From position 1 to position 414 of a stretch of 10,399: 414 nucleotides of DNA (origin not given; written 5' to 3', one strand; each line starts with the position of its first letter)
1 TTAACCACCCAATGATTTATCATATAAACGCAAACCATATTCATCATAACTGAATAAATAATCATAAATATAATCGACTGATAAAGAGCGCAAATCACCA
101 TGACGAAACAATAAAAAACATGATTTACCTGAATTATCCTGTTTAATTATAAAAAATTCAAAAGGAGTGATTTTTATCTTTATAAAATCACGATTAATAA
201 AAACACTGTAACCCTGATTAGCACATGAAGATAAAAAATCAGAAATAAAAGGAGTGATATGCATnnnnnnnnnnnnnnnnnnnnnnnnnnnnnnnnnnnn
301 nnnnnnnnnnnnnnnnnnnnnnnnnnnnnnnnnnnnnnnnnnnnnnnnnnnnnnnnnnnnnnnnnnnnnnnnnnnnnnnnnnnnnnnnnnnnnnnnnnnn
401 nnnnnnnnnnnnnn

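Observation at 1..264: AT-rich 87-aa ORF where small coat proteins are expected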

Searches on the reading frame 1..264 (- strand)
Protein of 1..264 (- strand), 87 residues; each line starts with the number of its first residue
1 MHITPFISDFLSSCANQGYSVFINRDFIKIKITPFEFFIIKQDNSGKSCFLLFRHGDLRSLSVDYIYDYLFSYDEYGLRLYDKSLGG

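Call 4: search_protein_families(library=pfam, proteins=[window:1-264:-], max_evalue=0.1)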
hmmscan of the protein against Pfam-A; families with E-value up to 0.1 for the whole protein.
window:1-264:- (87 aa): 0 families

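Call 5: search_protein_families(library=phrogs, proteins=[window:1-264:-], max_evalue=0.1)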
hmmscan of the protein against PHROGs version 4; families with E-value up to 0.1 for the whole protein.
window:1-264:- (87 aa): 0 families

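Call 15: search_protein_families(library=pfam, proteins=[window:4-264:-], max_evalue=10)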
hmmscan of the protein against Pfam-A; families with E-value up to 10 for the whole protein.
window:4-264:- (87 aa): 0 families

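Call 16: search_protein_families(library=padloc, proteins=[window:4-264:-], max_evalue=1)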
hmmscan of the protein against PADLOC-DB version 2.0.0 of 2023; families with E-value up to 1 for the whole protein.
window:4-264:- (87 aa): 0 families

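Call 17: search_protein_families(library=ncbifam, proteins=[window:4-264:-], max_evalue=1)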
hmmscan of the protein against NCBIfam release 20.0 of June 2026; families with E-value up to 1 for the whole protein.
window:4-264:- (87 aa): 0 families

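Call 18: find_homologous_proteins(query=window:4-264:-, max_evalue=0.01)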
Query seq(87 aa) (87 aa): 4 proteins with E <= 0.01 among 4 candidates.
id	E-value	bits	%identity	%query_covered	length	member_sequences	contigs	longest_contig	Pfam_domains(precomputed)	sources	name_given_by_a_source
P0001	1.3e-48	181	95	100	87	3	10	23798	-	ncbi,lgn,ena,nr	ncbi:TPA: hypothetical protein ACQ8V3_004654 [Escherichia coli]|nr:hypothetical protein [Escherichia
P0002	1.9e-44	167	90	100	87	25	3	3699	-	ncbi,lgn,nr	ncbi:hypothetical protein NV577_004743 [Escherichia coli]|nr:hypothetical protein [Escherichia coli]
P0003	2.0e-44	167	89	100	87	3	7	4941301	-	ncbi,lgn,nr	ncbi:TPA: hypothetical protein JWH76_004749 [Escherichia coli]|nr:hypothetical protein [Escherichia 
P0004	1.1e-41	158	85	100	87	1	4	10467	-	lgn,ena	-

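Call 19: search_dna_similar(query=window:4-264:-, collection=phages, mode=protein, max_evalue=1)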
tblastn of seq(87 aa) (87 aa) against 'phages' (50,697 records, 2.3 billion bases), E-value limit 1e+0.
No match.

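Call 20: search_dna_similar(query=window:4-264:-, collection=plasmids, mode=protein, max_evalue=1)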
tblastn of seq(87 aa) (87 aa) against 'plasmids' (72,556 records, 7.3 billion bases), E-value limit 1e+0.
No match.

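Call 28: predict_structure(alignment_id=A1)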
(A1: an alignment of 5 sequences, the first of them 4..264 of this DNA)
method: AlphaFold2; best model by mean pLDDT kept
length: 87 residues; sequences in the alignment: 5
mean_pLDDT: 69.3   pTM: 0.61
mean pLDDT of the five models: 69.3, 67.0, 64.6, 64.6, 61.2
residues with pLDDT >= 90: 0; 70-90: 45; 50-70: 33; < 50: 9
segments of 3 or more residues with pLDDT < 50: 56-59, 84-87
pLDDT, mean of each block of 10 residues (from residue 1): 79 86 86 78 72 55 60 56 45
secondary structure, 60 per line:
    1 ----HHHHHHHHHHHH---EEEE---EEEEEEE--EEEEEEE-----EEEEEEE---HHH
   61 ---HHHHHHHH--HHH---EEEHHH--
elements in order: H5-16 E20-23 E27-33 E36-42 E48-54 H64-71 E80-82

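Call 31: search_protein_representatives(alignment_id=A1)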
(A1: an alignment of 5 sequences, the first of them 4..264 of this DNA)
Query: 5 sequences, 87 profile positions. Proteins with E-value up to 0.001 (for the whole library): 2; up to 1e-10: 2; up to 1e-30: 1. The best 2 are listed.
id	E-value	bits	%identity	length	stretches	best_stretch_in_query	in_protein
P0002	1.0e-51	189.1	-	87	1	1-87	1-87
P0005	3.0e-17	78.7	-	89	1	1-85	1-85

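Call 33: find_encoding_contigs(protein=P0005, flank=8000, max_places=6)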
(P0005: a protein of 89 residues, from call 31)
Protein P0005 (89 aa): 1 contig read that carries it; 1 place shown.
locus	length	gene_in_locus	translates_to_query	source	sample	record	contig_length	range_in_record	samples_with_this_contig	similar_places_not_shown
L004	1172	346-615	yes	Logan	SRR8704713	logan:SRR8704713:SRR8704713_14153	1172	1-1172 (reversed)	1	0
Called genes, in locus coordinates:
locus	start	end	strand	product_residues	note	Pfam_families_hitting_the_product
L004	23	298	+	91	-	PF02303:Phage_DNA_bind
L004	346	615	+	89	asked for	-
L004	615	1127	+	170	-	-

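Call 34: find_encoding_contigs(protein=P0004, flank=8000, max_places=6)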
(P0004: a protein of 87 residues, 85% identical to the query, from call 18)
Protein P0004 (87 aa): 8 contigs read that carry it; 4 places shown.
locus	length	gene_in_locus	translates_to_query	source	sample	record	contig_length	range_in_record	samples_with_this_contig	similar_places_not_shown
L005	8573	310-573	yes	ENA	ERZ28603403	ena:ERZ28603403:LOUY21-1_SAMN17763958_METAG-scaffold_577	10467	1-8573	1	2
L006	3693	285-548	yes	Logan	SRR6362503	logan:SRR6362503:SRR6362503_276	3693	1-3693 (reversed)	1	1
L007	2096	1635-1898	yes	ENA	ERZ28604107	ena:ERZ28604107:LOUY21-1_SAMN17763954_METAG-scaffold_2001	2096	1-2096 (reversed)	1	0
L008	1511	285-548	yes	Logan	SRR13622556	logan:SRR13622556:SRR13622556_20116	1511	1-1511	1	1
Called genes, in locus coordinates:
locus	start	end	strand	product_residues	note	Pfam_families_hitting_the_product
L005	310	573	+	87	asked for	-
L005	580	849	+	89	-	-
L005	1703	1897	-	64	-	-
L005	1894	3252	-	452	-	PF13518:HTH_28 (weak), PF13551:HTH_29, PF13565:HTH_32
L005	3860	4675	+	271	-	PF13518:HTH_28 (weak), PF13551:HTH_29, PF00665:rve (weak)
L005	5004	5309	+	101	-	PF01845:CcdB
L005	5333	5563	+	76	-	-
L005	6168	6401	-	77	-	PF21205:Rep3_C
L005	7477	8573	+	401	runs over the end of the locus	PF18607:HTH_54, PF01656:CbiA, PF13614:AAA_31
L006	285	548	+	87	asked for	-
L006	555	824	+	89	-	-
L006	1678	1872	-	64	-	-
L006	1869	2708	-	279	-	-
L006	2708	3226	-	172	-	PF13518:HTH_28 (faint), PF13551:HTH_29 (weak), PF13565:HTH_32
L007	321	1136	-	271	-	PF13276:HTH_21, PF00665:rve, PF13683:rve_3, PF13333:rve_2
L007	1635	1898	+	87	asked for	-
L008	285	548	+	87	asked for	-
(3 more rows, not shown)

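Call 64: search_solved_structures(query=A1, max_evalue=10)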
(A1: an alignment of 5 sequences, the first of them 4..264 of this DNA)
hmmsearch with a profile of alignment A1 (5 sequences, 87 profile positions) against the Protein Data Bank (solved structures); distinct sequences matched with E-value up to 10: 1.
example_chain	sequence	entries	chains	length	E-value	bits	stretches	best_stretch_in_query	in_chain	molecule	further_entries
7ncy_A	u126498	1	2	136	0.97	12.9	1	37-71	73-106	Dual specificity phosphatase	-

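Call 65: fold_search(model_id=the predicted structure, library=viral)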
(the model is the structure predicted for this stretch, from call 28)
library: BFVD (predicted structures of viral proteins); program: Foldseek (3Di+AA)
matches with E <= 10: 1181; with E <= 0.001: 0
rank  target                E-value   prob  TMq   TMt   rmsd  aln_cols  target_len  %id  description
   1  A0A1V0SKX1            1.0e-02  0.99  0.42  0.41   5.7        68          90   20  Uncharacterized protein [Klosneuvirus KNV1]
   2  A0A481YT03            5.6e-02  0.60  0.32  0.31   8.4        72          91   17  Uncharacterized protein [Marseillevirus LCMAC101]
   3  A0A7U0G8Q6            6.7e-02  0.99  0.47  0.47   5.3        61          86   16  (no name in the UniProt tables at hand)
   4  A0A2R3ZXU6            7.6e-02  0.77  0.38  0.42   9.9        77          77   16  Uncharacterized protein [Staphylococcus phage phiSA_BS2]
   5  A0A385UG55            8.6e-02  0.95  0.47  0.47   7.1        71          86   14  Uncharacterized protein [Mycobacterium phage LittleLaf]
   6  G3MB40                9.8e-02  0.87  0.50  0.38   4.7        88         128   14  Gp660 [Bacillus phage G]
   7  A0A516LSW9            1.2e-01  0.98  0.41  0.30   3.4        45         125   20  (no name in the UniProt tables at hand)
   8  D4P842                1.2e-01  0.97  0.47  0.40   4.5        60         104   10  Gp67 [Rhodococcus phage ReqiPine5]
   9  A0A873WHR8            1.3e-01  0.18  0.26  0.20  12.4       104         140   12  N-acetyltransferase domain-containing protein [Providencia phage PSTCR5]
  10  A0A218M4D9            1.4e-01  0.28  0.31  0.29   8.9        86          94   16  Uncharacterized protein [Pasteurella phage PHB01]
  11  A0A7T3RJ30            1.5e-01  0.28  0.30  0.09   7.7        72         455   15  Uncharacterized protein [Large yellow croaker iridovirus]
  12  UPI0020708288         1.6e-01  0.60  0.33  0.27  10.0        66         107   15  (no name look-up for this kind of identifier)
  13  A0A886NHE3            1.6e-01  0.54  0.38  0.30   7.1        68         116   12  (no name in the UniProt tables at hand)
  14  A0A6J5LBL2            1.7e-01  0.90  0.49  0.11   3.8        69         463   17  Uncharacterized protein [uncultured Caudovirales phage]
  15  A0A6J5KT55            1.7e-01  0.51  0.45  0.29  10.2       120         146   10  Uncharacterized protein [uncultured Caudovirales phage]
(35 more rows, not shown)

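Call 84: find_related_loci(query=A3, collection=genome_contigs, flank=8000)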
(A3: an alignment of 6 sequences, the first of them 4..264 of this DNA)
Query A3 (87 aa) in genome_contigs; peptide patterns used: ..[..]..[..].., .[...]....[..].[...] (x = any residue, [..] = any of these).
101 stretches matched a pattern, but none encodes a relative of the query by tblastn (E <= 1e-3).

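Call 85: find_related_loci(query=A3, collection=viral_contigs, flank=8000)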
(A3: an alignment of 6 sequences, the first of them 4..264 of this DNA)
Query A3 (87 aa) in viral_contigs; peptide patterns used: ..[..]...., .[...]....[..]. (x = any residue, [..] = any of these).
78 stretches matched a pattern, but none encodes a relative of the query by tblastn (E <= 1e-3).

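Call 86: find_related_loci(query=A3, collection=metagenome_contigs, flank=8000)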
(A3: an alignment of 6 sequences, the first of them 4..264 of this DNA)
Query A3 (87 aa) in metagenome_contigs; peptide patterns used: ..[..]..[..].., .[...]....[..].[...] (x = any residue, [..] = any of these).
104 stretches matched a pattern; 3 encode a relative of the query (tblastn E <= 1e-3); 3 distinct loci.
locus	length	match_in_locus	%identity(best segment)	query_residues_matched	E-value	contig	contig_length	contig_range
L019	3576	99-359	92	1-87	2e-52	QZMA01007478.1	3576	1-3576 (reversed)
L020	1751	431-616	84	26-87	4e-33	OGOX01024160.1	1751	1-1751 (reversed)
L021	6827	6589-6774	84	26-87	5e-33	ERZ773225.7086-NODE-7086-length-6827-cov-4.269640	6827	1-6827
